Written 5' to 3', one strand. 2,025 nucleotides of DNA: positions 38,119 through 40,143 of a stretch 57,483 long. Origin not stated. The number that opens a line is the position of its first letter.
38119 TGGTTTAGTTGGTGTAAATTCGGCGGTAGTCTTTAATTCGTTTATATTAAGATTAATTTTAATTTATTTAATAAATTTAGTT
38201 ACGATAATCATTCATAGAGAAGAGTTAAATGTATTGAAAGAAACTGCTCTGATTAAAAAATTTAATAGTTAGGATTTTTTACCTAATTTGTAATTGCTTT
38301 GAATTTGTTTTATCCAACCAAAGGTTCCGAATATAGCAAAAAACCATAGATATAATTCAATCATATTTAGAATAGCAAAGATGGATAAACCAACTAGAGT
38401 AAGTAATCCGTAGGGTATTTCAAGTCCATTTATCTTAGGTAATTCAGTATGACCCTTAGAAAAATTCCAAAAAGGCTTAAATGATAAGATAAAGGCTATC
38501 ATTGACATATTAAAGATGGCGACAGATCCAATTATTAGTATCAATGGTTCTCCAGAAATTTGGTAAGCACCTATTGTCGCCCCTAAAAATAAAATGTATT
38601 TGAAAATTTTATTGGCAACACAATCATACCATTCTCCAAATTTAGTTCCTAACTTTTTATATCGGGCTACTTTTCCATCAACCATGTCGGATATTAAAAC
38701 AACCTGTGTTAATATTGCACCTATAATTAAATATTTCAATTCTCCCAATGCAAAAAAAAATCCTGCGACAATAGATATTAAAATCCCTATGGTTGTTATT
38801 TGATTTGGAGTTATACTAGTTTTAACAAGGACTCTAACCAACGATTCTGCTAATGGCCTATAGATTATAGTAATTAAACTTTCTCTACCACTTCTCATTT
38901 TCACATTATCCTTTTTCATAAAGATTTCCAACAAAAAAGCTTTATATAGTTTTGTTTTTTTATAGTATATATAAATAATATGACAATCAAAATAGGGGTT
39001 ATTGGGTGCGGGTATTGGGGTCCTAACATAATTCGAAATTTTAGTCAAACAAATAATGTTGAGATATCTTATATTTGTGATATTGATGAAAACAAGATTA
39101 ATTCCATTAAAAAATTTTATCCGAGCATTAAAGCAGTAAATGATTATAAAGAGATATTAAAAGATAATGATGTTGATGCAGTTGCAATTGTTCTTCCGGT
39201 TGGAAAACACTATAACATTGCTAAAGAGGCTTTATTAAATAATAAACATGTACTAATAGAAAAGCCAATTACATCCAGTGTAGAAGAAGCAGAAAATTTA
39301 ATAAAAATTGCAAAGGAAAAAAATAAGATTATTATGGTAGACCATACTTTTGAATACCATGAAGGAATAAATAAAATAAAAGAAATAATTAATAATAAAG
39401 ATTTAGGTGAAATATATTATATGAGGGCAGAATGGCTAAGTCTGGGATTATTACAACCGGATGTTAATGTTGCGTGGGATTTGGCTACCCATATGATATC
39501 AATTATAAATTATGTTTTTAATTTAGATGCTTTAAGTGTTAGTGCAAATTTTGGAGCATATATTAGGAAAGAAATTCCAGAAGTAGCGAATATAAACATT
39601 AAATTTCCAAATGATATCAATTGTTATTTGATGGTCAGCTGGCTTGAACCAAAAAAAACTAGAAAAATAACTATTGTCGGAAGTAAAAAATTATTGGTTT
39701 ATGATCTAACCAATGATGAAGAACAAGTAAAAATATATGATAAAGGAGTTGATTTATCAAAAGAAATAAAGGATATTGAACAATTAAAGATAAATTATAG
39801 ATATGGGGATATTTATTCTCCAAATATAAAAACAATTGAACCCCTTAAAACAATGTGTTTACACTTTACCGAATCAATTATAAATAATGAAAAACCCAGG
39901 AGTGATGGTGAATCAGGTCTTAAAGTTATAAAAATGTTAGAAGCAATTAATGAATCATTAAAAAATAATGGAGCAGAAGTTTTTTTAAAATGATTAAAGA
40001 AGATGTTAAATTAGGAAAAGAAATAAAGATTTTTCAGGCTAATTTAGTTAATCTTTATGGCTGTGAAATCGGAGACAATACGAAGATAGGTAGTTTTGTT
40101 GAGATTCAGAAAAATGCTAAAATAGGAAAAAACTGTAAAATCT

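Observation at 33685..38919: Fom1/Fom2/FomC-like phosphonate module feeding a CDP-alcohol phosphotransferase: predicted CMP-2-hydroxyethylphosphonate decoration of lipid or glycan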

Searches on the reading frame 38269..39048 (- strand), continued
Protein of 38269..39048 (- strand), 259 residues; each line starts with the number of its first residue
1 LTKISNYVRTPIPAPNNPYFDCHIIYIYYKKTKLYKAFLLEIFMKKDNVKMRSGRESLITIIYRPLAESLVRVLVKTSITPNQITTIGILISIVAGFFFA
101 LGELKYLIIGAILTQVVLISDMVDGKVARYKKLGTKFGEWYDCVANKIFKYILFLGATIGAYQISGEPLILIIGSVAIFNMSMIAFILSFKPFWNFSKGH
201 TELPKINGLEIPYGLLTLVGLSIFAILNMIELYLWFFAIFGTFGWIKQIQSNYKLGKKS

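Call 46: search_protein_families(library=pfam, proteins=[L088:1686-2366:-, L088:3038-3847:+, L088:3866-4807:+, L088:4836-5588:+, L088:5585-6379:+, L085:10978-11748:+, L091:7132-8202:+, L091:8199-9596:+, L090:5431-6111:+], max_evalue=0.01)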
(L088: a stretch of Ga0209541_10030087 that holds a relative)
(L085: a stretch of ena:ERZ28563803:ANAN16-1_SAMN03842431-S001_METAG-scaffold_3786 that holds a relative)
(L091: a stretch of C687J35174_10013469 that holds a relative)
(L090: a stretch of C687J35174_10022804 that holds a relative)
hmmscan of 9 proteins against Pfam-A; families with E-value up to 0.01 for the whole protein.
L088:1686-2366:- (226 aa): 0 families

L088:3038-3847:+ (269 aa): 2 families
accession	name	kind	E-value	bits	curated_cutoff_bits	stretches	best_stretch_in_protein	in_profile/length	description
PF00483.29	NTP_transferase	-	3.5e-11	43.6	21.2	1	2-117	1-121/245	Nucleotidyl transferase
PF12804.13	NTP_transf_3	-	1.4e-07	32.3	27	1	3-119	1-110/160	MobA-like NTP transferase domain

L088:3866-4807:+ (313 aa): 8 families
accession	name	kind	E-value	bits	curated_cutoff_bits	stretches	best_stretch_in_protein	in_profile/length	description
PF12974.12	Phosphonate-bd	-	1.7e-75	254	27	1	47-289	1-242/242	ABC transporter, phosphonate, periplasmic substrate-binding protein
PF09084.16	NMT1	-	6.1e-08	33.2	20.5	1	72-209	18-145/216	NMT1/THI5 like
PF13379.11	NMT1_2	-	8.3e-05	22.9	24.7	1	39-188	2-158/252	NMT1-like family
PF16868.10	NMT1_3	-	0.00015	22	27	1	134-209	93-165/289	NMT1-like family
PF12727.12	PBP_like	-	0.00039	20.1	27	1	135-209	73-149/193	PBP superfamily domain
PF03180.19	Lipoprotein_9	-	0.00081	19.1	27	1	48-120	4-71/236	NlpA lipoprotein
PF04069.17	OpuAC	-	0.0017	18.4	21.2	1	65-207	20-173/257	Substrate binding domain of ABC-type glycine betaine transport system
PF00497.25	SBP_bac_3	-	0.0041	17.3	26.4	0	68-101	31-63/132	Bacterial extracellular solute-binding proteins, family 3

L088:4836-5588:+ (250 aa): 10 families
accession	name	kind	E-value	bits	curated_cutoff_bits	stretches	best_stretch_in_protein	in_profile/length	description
PF00005.33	ABC_tran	-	2.3e-39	135.6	25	1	19-171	1-136/137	ABC transporter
PF13304.12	AAA_21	-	3e-09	37.8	27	1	32-53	2-23/304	AAA domain, putative AbiEii toxin, Type IV TA system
PF13166.12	AAA_13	-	1.9e-07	30.7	36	1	160-209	525-576/713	AAA domain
PF02463.25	SMC_N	-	2e-05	24.6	40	1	22-188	18-185/220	RecF/RecN/SMC N terminal domain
PF13476.12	AAA_23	-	3.6e-05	24.9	27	1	21-49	12-39/201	AAA domain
PF13175.12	AAA_15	-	6.5e-05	23.1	32.1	1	19-193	14-129/374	AAA ATPase domain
PF13555.12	AAA_29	-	0.00017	21.7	27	1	24-49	17-42/61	P-loop containing region of AAA domain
PF01637.24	ATPase_2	-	0.0003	21.1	33.2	1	27-66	18-59/225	ATPase domain predominantly from Archaea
PF13191.12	AAA_16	-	0.0012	19.8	32.6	1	25-66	18-60/167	AAA ATPase domain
PF13401.12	AAA_22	-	0.0041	17.9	27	0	29-64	5-33/130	AAA domain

L088:5585-6379:+ (264 aa): 1 family
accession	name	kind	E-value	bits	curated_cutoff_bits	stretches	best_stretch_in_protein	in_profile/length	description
PF00528.27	BPD_transp_1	-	6e-19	68.9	26.4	1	86-257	2-182/184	Binding-protein-dependent transport system inner membrane component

L085:10978-11748:+ (256 aa): 0 families

L091:7132-8202:+ (356 aa): 1 family
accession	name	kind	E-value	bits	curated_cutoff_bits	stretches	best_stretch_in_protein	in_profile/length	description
PF01636.29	APH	-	2.8e-06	27.7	23.2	1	215-257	168-210/239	Phosphotransferase enzyme family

L091:8199-9596:+ (465 aa): 6 families
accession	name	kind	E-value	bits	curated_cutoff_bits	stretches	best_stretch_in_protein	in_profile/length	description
PF12804.13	NTP_transf_3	-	5.8e-16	59.5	27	1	3-127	1-122/160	MobA-like NTP transferase domain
PF13419.12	HAD_2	-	2.8e-15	57.3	23.8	1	311-443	47-176/178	Haloacid dehalogenase-like hydrolase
PF00702.32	Hydrolase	-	9.5e-15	55.9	26.4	1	253-439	1-191/191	haloacid dehalogenase-like hydrolase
PF00483.29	NTP_transferase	-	7.3e-11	42.5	21.2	1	2-107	1-114/245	Nucleotidyl transferase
PF01128.25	IspD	-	4.3e-05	23.8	27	1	2-71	2-70/221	2-C-methyl-D-erythritol 4-phosphate cytidylyltransferase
PF18949.5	DUF5693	-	0.0041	16.1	29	1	134-291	65-211/609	Family of unknown function (DUF5693)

L090:5431-6111:+ (226 aa): 14 families
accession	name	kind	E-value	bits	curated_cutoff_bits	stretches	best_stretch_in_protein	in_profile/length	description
PF13489.12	Methyltransf_23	-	1.8e-19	70.5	27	1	14-146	7-141/164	Methyltransferase domain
PF08241.18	Methyltransf_11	-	2.7e-18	66.8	21.2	1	35-120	1-94/95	Methyltransferase domain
PF13847.12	Methyltransf_31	-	3.3e-16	59.7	27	1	30-125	3-113/145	Methyltransferase domain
PF13649.12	Methyltransf_25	-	8.6e-13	49.2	27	1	34-117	1-97/97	Methyltransferase domain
PF08242.18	Methyltransf_12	-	6.7e-10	40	30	1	35-119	1-98/98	Methyltransferase domain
PF07021.18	MetW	-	2.8e-06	27.6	21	1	31-119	14-108/193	Methionine biosynthesis protein MetW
PF01209.24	Ubie_methyltran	-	4.9e-06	26.5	20.1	1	9-120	32-150/233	ubiE/COQ5 methyltransferase family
PF05148.21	Methyltransf_8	-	1.1e-05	25.9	27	1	28-122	70-157/219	Hypothetical methyltransferase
PF05175.20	MTS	-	0.00012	22.2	23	1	23-64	24-67/170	Methyltransferase small domain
PF06325.19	PrmA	-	0.00021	21.4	22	1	24-118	156-255/296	Ribosomal protein L11 methyltransferase (PrmA)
PF08003.17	Methyltransf_9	-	0.00036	20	23.8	1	13-122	98-218/315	Protein of unknown function (DUF1698)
PF02353.26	CMAS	-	0.00041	20.2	27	1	30-123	62-166/273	Mycolic acid cyclopropane synthetase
PF20922.3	Anamorsin_N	-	0.00081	19.6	27.1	1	81-124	46-90/163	Anamorsin, N-terminal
PF05219.18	DREV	-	0.003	17.2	26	1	14-119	79-184/265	DREV methyltransferase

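Call 67: search_protein_representatives(alignment_id=A2)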
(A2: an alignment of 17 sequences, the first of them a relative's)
Query: 17 sequences, 220 profile positions. Proteins with E-value up to 0.001 (for the whole library): 10007; up to 1e-10: 2451; up to 1e-30: 41. The best 150 are listed.
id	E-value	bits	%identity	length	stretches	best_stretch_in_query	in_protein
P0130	1.2e-111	388.2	-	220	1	1-219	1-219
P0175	1.9e-53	197.8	-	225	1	5-212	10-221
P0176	1.1e-52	195.4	-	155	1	8-157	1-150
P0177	2.0e-49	184.7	-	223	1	6-210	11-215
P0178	1.3e-46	175.5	-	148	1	112-219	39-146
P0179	3.2e-46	174.2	-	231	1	7-216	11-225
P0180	3.9e-46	173.9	-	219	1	1-210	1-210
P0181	1.2e-44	169.1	-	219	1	1-214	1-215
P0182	2.5e-42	161.5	-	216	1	18-215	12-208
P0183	6.1e-42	160.2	-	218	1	4-213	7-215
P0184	4.5e-41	157.3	-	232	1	8-214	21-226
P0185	8.4e-41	156.5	-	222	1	11-215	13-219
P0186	3.9e-40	154.3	-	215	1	9-214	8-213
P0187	3.1e-39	151.3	-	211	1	8-211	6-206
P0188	8.9e-38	146.6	-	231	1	9-211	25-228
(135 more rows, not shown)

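Call 77: search_protein_families(library=ncbifam, proteins=[L088:3866-4807:+, L088:4836-5588:+, L088:5585-6379:+, L088:2471-3028:+, L088:3038-3847:+, L088:1686-2366:-, L085:10978-11748:+, L091:7132-8202:+], max_evalue=0.001)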
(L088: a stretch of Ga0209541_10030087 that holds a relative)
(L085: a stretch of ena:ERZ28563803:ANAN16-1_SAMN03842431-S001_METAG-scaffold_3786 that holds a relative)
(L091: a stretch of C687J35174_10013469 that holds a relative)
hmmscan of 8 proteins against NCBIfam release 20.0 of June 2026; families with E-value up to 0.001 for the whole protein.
L088:3866-4807:+ (313 aa): 8 families
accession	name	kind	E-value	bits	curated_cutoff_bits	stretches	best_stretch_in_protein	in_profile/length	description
TIGR03431.1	PhnD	equivalog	5.3e-83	278.8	261.1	1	24-299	17-286/288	phosphonate ABC transporter substrate-binding protein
TIGR01098.1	3A0109s03R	subfamily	7.1e-78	261.6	112.05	1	9-264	9-253/253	phosphate/phosphite/phosphonate ABC transporter substrate-binding protein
TIGR04553.1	ABC_peri_selen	hypoth_equivalog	5.4e-51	173.5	250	1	44-301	1-264/266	putative selenate ABC transporter substrate-binding protein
NF049985.1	SBP_like_Rv1680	exception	4.3e-12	46.3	400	1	62-182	18-135/268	Rv1680 family SBP-like protein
TIGR01728.1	SsuA_fam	subfamily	1.7e-11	43.9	163.5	1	71-219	25-165/290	aliphatic sulfonate ABC transporter substrate-binding protein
TIGR02122.1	TRAP_TAXI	subfamily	2.6e-08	33.1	84.35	1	68-207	53-193/320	TAXI family TRAP transporter solute-binding subunit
NF040750.1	tetrathio_HK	equivalog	4.7e-08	32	750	1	132-207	97-172/555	tetrathionate respiration histidine kinase TtrS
NF008588.0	PRK11553.1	subfamily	1.5e-05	24.1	299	1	89-222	70-194/319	aliphatic sulfonate ABC transporter substrate-binding protein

L088:4836-5588:+ (250 aa): 188 families (the best 25 are shown)
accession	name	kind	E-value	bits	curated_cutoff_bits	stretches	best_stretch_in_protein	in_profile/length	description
TIGR02315.1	ABC_phnC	equivalog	5.1e-84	281.5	266.1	1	1-241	1-243/243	phosphonate ABC transporter ATP-binding protein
NF007027.0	PRK09493.1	equivalog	2.5e-54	184.2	379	1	4-238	4-230/240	glutamine ABC transporter ATP-binding protein GlnQ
TIGR01186.1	proV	subfamily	5.3e-51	173.8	326.6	1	16-237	6-223/363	betaine/proline/choline family ABC transporter ATP-binding protein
NF008428.0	PRK11264.1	equivalog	7e-47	159.7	406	1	1-231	3-231/250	L-cystine ABC transporter ATP-binding protein TcyN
TIGR04521.1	ECF_ATPase_2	equivalog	1.1e-46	159.2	330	1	2-234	1-235/279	energy-coupling factor transporter ATPase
TIGR04520.1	ECF_ATPase_1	equivalog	1.6e-46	158.9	315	1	2-234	1-226/269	energy-coupling factor transporter ATPase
NF007438.0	PRK09984.1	equivalog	3.7e-46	157.4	365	1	1-241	4-250/262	phosphonate ABC transporter ATP-binding protein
TIGR02314.1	ABC_MetN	equivalog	4.4e-46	157.5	499.7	1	1-236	1-233/343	methionine ABC transporter ATP-binding protein MetN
TIGR02673.1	FtsE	equivalog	3.3e-45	154.4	264.85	1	1-220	1-213/214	cell division ATP-binding protein FtsE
TIGR00972.1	3a0107s01c2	equivalog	2.7e-43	148.1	343.2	1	2-235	2-234/248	phosphate ABC transporter ATP-binding protein PstB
NF010156.0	PRK13635.1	equivalog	4.3e-43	147.5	392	1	1-234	5-230/279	energy-coupling factor ABC transporter ATP-binding protein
TIGR03005.1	ectoine_ehuA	equivalog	1.4e-42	145.7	345.4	1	5-234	4-237/252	ectoine/hydroxyectoine ABC transporter ATP-binding protein EhuA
NF010158.0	PRK13637.1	equivalog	3e-42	144.7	390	1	2-236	3-236/287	energy-coupling factor transporter ATPase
TIGR02982.1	heterocyst_DevA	subfamily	2e-41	142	295.8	1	2-222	2-219/220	ABC exporter ATP-binding subunit, DevA family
NF043075.1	MMSYN1_0197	equivalog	6.2e-41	140.5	550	1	2-244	3-232/341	spermidine/putrescine ABC transporter ATP-binding protein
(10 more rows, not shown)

L088:5585-6379:+ (264 aa): 3 families
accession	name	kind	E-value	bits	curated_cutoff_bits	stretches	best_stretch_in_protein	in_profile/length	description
TIGR01097.1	PhnE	equivalog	1.8e-88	296.2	216.7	1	12-257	6-251/252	phosphonate ABC transporter, permease protein PhnE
TIGR03416.1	ABC_choXWV_perm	equivalog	6.4e-10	38.9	363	1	65-249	86-266/267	choline ABC transporter permease subunit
NF008049.0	PRK10782.1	subfamily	1.8e-07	31.1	212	1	67-258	13-215/217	methionine ABC transporter permease MetI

L088:2471-3028:+ (185 aa): 6 families
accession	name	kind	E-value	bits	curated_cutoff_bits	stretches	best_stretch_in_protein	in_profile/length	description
TIGR02199.1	rfaE_dom_II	equivalog_domain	2e-22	79.6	181.5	1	42-179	7-142/144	D-glycero-beta-D-manno-heptose 1-phosphate adenylyltransferase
NF008454.0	PRK11316.1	equivalog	8.9e-17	60.8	521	1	37-180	331-472/475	bifunctional D-glycero-beta-D-manno-heptose-7-phosphate kinase/D-glycero-beta-D-manno-heptose 1-phosphate adenylyltransferase HldE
TIGR01518.1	g3p_cytidyltrns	equivalog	1.7e-12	47.5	165.4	1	51-176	3-122/125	glycerol-3-phosphate cytidylyltransferase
TIGR00125.1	cyt_tran_rel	domain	1e-09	38.5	27.7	1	56-110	9-62/65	adenylyltransferase/cytidyltransferase family protein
NF001985.0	PRK00777.1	subfamily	1.4e-07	31.7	104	1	54-106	12-64/157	pantetheine-phosphate adenylyltransferase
NF002250.0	PRK01170.1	subfamily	0.00053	19.6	489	0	54-102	8-55/322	bifunctional pantetheine-phosphate adenylyltransferase/NTP phosphatase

L088:3038-3847:+ (269 aa): 29 families (the best 25 are shown)
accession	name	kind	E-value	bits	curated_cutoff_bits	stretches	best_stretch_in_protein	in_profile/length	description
TIGR03992.1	Arch_glmU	subfamily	7.2e-19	67.9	292.1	1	1-127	1-128/393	bifunctional sugar-1-phosphate nucleotidylyltransferase/acetyltransferase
NF041313.1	UDPGP_AglF_Halo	equivalog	2.7e-15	56.5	400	1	1-100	1-95/234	UTP--glucose-1-phosphate uridylyltransferase AglF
TIGR01208.1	rmlA_long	equivalog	5.9e-15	55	320.25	1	2-61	1-61/353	glucose-1-phosphate thymidylyltransferase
NF041173.1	Sug_nt_acttase_Thmprot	equivalog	3e-11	42.9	600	1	1-123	1-123/405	bifunctional sugar-1-phosphate nucleotidylyltransferase/acetyltransferase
NF045761.1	NAMPUrTaseMurU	equivalog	3.4e-11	43.4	250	1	1-60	1-60/226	N-acetylmuramate alpha-1-phosphate uridylyltransferase MurU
NF045665.1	NTPtran_DVU1551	equivalog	3.3e-10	39.5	315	1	2-142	2-135/359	DVU_1551 family NTP transferase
TIGR01173.1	glmU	equivalog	4.5e-10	38.9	366.85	1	3-123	3-120/452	bifunctional UDP-N-acetylglucosamine diphosphorylase/glucosamine-1-phosphate N-acetyltransferase GlmU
TIGR01099.1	galU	equivalog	3.5e-09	36.6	326.8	1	1-61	2-62/261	UTP--glucose-1-phosphate uridylyltransferase GalU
TIGR02623.1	G1P_cyt_trans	equivalog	4.4e-09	36.2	300.25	1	1-75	1-71/255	glucose-1-phosphate cytidylyltransferase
NF010934.1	PRK14354.1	equivalog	9.9e-09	34.2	450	1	3-120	2-115/447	bifunctional UDP-N-acetylglucosamine diphosphorylase/glucosamine-1-phosphate N-acetyltransferase GlmU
NF010939.0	PRK14359.1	equivalog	1.7e-08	33.5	592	1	4-131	6-130/430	bifunctional UDP-N-acetylglucosamine diphosphorylase/glucosamine-1-phosphate N-acetyltransferase GlmU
NF010933.0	PRK14353.1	equivalog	2.6e-08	32.9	505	1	3-124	8-128/453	bifunctional UDP-N-acetylglucosamine diphosphorylase/glucosamine-1-phosphate N-acetyltransferase GlmU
NF049965.1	GlMnHpPGnyltfHddC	equivalog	3.1e-08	33.5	300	1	1-109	1-109/221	D-glycero-D-manno-heptose 1-phosphate guanosyltransferase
NF041135.1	IPPtranDIPPsyn_Thcocales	equivalog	3.2e-08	33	580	1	1-164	1-149/419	bifunctional L-myo-inositol-1-phosphate cytidylyltransferase/CDP-L-myo-inositol myo-inositolphosphotransferase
NF052502.1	man1P_GTase_Rv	exception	3.5e-08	32.7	440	1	3-58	3-58/352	mannose-1-phosphate guanylyltransferase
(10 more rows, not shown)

L088:1686-2366:- (226 aa): 0 families

L085:10978-11748:+ (256 aa): 0 families

L091:7132-8202:+ (356 aa): 1 family
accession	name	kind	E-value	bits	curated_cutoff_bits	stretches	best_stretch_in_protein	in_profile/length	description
NF038156.1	lant_syn_V_LxmK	equivalog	9.6e-05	21.6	315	0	228-267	203-241/347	class V lanthionine synthetase subunit LxmK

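Call 80: predict_structure(alignment_id=A2)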
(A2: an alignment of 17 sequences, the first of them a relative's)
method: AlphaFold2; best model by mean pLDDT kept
length: 216 residues; sequences in the alignment: 17
mean_pLDDT: 78.7   pTM: 0.74
mean pLDDT of the five models: 78.7, 78.0, 77.4, 76.9, 72.5
residues with pLDDT >= 90: 43; 70-90: 120; 50-70: 46; < 50: 7
segments of 3 or more residues with pLDDT < 50: none
pLDDT, mean of each block of 10 residues (from residue 1): 62 73 87 87 91 93 93 90 84 74 84 91 90 83 59 52 52 79 87 85 71 59
secondary structure, 60 per line:
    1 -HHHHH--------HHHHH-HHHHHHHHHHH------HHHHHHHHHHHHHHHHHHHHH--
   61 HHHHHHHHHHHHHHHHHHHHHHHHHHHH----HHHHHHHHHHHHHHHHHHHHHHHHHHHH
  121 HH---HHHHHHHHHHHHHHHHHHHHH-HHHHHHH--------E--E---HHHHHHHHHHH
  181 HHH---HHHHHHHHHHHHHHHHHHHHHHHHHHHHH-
elements in order: H2-6 H15-19 H21-31 H38-58 H61-88 H93-122 H126-146 H148-154 H170-183 H187-215

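Call 83: fold_search(model_id=the predicted structure, library=pdb)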
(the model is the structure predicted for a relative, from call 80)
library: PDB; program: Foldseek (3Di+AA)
matches with E <= 10: 102; with E <= 0.001: 16
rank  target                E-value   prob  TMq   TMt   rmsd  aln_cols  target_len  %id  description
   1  4q7c_A                4.3e-08  1.00  0.76  0.51   3.4       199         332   27  Structure of AF2299, a CDP-alcohol phosphotransferase (released 2014-05-28)
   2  4o6n_A                6.7e-08  1.00  0.76  0.51   3.4       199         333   27  Structure of AF2299, a CDP-alcohol phosphotransferase (CDP-bound) (released 2014-05-14)
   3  4o6m_B                6.7e-08  1.00  0.76  0.49   3.4       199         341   27  Structure of AF2299, a CDP-alcohol phosphotransferase (CMP-bound) (released 2014-05-14)
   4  4o6m_A                1.8e-07  1.00  0.74  0.50   3.4       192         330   27  Structure of AF2299, a CDP-alcohol phosphotransferase (CMP-bound) (released 2014-05-14)
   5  6h59_B                7.7e-05  1.00  0.66  0.72   3.9       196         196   21  Crystal structure of Mycobacterium tuberculosis phosphatidylinositol phosphate synthase (PgsA1) with CDP-DAG bound (released 2019-05-15)
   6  6h59_A                1.0e-04  1.00  0.67  0.72   3.8       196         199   21  Crystal structure of Mycobacterium tuberculosis phosphatidylinositol phosphate synthase (PgsA1) with CDP-DAG bound (released 2019-05-15)
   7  6wmv_A                1.0e-04  1.00  0.68  0.45   4.1       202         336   22  Structure of a phosphatidylinositol-phosphate synthase (PIPS) from Mycobacterium kansasii with evidence of substrate b (released 2020-05-27)
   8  6h53_B                1.0e-04  1.00  0.63  0.71   4.6       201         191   19  Crystal structure of Mycobacterium tuberculosis phosphatidylinositol phosphate synthase (PgsA1) in apo form (released 2019-05-15)
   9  6wmv_C                1.3e-04  1.00  0.70  0.47   4.0       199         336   18  Structure of a phosphatidylinositol-phosphate synthase (PIPS) from Mycobacterium kansasii with evidence of substrate b (released 2020-05-27)
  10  6h5a_A                1.5e-04  1.00  0.71  0.74   3.3       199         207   20  Crystal structure of Mycobacterium tuberculosis phosphatidylinositol phosphate synthase (PgsA1) in complex with mangan (released 2019-05-15)
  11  6h5a_B                1.6e-04  1.00  0.66  0.68   3.8       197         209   23  Crystal structure of Mycobacterium tuberculosis phosphatidylinositol phosphate synthase (PgsA1) in complex with mangan (released 2019-05-15)
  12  6h53_A                1.9e-04  1.00  0.63  0.71   4.6       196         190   22  Crystal structure of Mycobacterium tuberculosis phosphatidylinositol phosphate synthase (PgsA1) in apo form (released 2019-05-15)
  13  4mnd                  2.1e-04  1.00  0.69  0.39   4.2       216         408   19  Crystal structure of Archaeoglobus fulgidus IPCT-DIPPS bifunctional membrane protein (released 2014-07-02)
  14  6wm5_A                2.8e-04  1.00  0.66  0.44   4.1       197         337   22  Structure of a phosphatidylinositol-phosphate synthase (PIPS) from Mycobacterium kansasii (released 2020-05-27)
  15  6wm5_C                5.4e-04  1.00  0.70  0.47   3.5       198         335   22  Structure of a phosphatidylinositol-phosphate synthase (PIPS) from Mycobacterium kansasii (released 2020-05-27)
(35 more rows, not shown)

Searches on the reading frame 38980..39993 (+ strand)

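Call 3: search_protein_families(library=pfam, proteins=[window:38980-39993:+], max_evalue=0.01)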
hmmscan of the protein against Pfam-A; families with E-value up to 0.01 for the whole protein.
window:38980-39993:+ (337 aa): 6 families
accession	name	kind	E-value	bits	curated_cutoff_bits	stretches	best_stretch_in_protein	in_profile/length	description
PF01408.29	GFO_IDH_MocA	-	8.1e-29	101.2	24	1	3-122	1-120/120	Oxidoreductase family, NAD-binding Rossmann fold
PF22725.1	GFO_IDH_MocA_C3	-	1.9e-11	44.5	27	1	131-237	2-121/124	GFO/IDH/MocA C-terminal domain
PF02894.22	GFO_IDH_MocA_C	-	1.6e-07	31.8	22.9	1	134-330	1-213/218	Oxidoreductase family, C-terminal alpha/beta domain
PF03807.23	F420_oxidored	-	0.0003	21.8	21.6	1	4-90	1-86/94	NADP oxidoreductase coenzyme F420-dependent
PF02629.25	CoA_binding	-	0.0011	20.1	22.3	1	3-85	4-84/97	CoA binding domain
PF03446.21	NAD_binding_2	-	0.009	16.5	21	0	4-115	1-111/161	NAD binding domain of 6-phosphogluconate dehydrogenase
